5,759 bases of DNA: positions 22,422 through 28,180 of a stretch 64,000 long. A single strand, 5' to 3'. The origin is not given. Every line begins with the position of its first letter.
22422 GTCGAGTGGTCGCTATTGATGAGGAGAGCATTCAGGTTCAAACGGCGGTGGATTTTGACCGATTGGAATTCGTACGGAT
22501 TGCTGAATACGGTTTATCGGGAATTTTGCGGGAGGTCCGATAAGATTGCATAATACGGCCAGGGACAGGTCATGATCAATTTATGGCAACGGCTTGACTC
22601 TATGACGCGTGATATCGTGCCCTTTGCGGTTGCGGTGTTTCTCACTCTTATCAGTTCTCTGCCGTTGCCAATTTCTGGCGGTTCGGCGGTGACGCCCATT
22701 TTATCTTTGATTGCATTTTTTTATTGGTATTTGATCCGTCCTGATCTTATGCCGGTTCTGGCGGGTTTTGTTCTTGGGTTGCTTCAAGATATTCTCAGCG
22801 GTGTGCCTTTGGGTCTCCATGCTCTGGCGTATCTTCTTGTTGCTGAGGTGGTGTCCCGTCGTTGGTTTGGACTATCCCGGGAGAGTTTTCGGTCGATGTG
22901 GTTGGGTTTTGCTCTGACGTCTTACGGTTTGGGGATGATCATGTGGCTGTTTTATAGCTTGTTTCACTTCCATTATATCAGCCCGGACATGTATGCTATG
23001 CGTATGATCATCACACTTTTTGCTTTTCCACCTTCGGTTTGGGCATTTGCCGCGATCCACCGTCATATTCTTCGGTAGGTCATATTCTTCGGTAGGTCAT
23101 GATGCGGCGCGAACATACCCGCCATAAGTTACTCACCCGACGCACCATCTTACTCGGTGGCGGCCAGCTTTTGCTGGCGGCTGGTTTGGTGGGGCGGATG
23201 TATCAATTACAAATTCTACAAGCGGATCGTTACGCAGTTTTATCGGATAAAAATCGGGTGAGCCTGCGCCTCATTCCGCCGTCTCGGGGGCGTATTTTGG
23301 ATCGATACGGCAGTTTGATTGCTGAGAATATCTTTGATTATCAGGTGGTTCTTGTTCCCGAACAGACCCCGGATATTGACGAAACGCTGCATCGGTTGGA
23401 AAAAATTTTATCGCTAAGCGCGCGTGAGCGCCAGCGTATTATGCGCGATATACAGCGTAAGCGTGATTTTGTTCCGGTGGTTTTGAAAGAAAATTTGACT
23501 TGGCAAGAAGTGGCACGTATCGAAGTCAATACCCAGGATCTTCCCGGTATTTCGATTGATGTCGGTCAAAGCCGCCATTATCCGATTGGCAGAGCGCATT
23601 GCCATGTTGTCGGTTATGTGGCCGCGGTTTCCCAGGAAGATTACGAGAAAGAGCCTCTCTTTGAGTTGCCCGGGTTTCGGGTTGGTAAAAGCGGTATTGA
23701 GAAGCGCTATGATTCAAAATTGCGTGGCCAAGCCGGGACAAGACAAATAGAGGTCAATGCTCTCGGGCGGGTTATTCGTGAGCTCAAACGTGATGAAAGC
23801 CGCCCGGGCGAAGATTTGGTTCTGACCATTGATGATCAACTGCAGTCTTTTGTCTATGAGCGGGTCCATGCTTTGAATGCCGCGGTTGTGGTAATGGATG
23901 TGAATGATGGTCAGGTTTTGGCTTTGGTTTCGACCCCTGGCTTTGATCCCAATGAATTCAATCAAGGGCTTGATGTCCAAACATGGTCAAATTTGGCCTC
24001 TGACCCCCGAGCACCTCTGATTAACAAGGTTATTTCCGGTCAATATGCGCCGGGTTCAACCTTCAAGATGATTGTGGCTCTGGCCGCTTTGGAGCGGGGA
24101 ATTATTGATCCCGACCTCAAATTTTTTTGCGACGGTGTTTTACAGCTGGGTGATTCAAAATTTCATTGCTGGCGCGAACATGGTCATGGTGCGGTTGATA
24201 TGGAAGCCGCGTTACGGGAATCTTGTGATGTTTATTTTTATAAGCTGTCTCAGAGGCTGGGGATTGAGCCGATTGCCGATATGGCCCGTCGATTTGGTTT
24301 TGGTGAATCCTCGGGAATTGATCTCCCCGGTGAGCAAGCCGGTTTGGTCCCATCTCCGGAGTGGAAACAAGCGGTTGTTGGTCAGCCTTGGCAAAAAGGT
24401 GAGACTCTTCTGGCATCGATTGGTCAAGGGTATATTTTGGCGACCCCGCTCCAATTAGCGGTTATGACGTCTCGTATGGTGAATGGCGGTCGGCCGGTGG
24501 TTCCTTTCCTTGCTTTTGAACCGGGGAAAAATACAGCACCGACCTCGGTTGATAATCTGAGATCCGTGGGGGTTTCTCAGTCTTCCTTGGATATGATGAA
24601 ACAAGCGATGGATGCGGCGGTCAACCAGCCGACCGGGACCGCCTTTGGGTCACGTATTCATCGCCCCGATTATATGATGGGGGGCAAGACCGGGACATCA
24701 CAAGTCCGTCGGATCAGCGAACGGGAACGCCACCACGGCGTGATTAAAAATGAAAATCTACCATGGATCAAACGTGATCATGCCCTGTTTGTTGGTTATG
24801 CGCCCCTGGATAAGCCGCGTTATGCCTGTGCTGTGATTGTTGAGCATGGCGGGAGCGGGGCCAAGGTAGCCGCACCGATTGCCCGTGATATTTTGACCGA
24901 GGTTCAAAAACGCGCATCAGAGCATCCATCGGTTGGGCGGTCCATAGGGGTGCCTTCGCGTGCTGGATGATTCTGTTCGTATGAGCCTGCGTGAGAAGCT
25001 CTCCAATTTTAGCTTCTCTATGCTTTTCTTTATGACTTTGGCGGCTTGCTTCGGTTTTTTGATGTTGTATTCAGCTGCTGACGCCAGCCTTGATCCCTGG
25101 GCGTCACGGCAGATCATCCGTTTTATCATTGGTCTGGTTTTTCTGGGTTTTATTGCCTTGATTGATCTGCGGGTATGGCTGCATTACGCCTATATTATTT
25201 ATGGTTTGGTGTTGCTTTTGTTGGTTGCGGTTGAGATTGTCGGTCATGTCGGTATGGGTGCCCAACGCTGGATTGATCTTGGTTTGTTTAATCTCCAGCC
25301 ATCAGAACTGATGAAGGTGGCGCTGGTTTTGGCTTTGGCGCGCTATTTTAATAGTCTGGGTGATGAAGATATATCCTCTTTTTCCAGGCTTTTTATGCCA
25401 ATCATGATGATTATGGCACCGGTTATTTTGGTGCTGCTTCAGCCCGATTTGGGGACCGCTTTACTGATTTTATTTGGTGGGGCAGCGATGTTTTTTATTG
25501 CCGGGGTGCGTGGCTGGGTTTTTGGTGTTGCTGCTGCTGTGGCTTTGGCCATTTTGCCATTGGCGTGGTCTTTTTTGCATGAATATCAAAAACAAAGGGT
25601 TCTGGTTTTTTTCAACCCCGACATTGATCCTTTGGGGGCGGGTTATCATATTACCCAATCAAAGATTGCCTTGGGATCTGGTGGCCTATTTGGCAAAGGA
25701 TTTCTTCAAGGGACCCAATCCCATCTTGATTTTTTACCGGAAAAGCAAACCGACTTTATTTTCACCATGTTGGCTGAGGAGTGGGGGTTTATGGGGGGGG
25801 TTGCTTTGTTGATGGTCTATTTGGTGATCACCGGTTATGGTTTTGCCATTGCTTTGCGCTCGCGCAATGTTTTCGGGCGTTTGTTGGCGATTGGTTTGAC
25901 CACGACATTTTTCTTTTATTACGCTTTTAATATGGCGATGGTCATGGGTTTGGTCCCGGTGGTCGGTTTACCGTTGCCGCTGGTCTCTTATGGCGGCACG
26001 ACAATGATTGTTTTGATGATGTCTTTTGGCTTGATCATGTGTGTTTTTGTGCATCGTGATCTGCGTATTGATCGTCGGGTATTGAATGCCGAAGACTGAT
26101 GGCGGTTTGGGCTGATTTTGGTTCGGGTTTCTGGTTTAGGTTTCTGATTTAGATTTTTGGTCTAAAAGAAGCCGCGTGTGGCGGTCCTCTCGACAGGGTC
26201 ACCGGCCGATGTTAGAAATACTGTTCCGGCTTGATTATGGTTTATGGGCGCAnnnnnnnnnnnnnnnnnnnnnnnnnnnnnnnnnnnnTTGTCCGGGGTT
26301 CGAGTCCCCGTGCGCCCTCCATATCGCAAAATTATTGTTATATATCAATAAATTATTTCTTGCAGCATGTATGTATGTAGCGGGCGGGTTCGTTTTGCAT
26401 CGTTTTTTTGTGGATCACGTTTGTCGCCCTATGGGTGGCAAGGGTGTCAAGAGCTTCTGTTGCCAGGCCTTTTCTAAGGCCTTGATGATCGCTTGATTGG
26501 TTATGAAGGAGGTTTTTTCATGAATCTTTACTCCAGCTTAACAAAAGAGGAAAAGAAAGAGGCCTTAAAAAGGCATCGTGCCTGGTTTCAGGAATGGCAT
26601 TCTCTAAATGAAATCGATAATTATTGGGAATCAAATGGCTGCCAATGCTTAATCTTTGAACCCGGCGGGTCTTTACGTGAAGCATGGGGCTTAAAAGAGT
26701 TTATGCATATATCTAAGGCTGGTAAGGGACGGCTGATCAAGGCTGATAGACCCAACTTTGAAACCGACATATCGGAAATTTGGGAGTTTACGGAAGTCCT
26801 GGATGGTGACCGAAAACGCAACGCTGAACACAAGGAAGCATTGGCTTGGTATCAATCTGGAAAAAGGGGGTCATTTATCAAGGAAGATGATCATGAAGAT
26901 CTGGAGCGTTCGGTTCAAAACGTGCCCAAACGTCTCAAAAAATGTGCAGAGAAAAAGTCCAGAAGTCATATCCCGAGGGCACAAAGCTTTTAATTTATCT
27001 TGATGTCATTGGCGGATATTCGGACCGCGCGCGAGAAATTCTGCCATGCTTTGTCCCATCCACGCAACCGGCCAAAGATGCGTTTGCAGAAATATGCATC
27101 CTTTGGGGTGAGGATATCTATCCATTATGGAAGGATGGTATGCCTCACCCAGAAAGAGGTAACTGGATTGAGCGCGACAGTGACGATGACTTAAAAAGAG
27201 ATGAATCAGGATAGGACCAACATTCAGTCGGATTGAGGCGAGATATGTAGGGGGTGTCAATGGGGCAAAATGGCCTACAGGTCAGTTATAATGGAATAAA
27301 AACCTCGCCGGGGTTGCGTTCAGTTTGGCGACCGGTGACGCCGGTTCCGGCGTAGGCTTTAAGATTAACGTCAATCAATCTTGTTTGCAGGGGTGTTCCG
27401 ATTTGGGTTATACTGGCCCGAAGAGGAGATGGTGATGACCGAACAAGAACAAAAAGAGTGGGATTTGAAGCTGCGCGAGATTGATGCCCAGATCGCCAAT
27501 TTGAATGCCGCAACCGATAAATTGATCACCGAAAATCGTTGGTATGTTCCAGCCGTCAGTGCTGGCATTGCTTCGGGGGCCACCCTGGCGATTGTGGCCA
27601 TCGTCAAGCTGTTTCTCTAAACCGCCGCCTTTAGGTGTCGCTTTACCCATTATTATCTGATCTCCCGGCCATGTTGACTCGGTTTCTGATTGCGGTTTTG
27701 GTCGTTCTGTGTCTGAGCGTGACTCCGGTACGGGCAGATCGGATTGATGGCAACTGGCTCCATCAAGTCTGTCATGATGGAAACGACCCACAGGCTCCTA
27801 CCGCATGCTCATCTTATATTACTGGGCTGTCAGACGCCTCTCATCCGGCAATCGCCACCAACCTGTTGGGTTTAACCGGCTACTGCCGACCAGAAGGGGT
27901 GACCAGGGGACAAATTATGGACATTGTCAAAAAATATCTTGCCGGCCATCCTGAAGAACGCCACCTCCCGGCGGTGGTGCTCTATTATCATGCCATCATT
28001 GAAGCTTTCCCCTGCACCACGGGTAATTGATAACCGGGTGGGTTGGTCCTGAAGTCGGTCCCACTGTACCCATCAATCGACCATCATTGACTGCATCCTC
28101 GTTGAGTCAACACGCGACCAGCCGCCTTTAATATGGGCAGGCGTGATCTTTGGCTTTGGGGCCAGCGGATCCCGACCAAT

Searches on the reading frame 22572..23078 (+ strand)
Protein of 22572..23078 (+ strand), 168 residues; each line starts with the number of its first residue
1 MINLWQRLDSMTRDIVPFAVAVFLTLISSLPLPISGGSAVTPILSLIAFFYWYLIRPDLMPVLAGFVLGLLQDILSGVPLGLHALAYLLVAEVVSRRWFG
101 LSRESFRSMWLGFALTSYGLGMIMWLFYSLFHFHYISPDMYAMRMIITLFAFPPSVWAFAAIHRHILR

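Call 8: search_protein_families(library=ncbifam, proteins=[window:22572-23078:+])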
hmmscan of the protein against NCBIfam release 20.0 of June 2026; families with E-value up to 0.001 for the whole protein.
window:22572-23078:+ (168 aa): 2 families
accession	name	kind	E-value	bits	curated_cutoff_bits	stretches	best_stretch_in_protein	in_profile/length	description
TIGR03426.1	shape_MreD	equivalog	7.5e-17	61.7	34.85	1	15-158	4-151/154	rod shape-determining protein MreD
NF008282.0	PRK11060.1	equivalog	1.8e-06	28.4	205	1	28-101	23-95/162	rod shape-determining protein MreD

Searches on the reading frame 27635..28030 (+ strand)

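Call 45: search_protein_families(library=pfam, proteins=[window:27635-28030:+], max_evalue=0.00001)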
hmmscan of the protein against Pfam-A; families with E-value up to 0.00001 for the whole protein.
window:27635-28030:+ (131 aa): 1 family
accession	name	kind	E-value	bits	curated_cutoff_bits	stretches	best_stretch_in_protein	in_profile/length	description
PF18602.6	Rap1a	-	2.7e-19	69.9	27.7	1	39-127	2-90/90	Rap1a immunity proteins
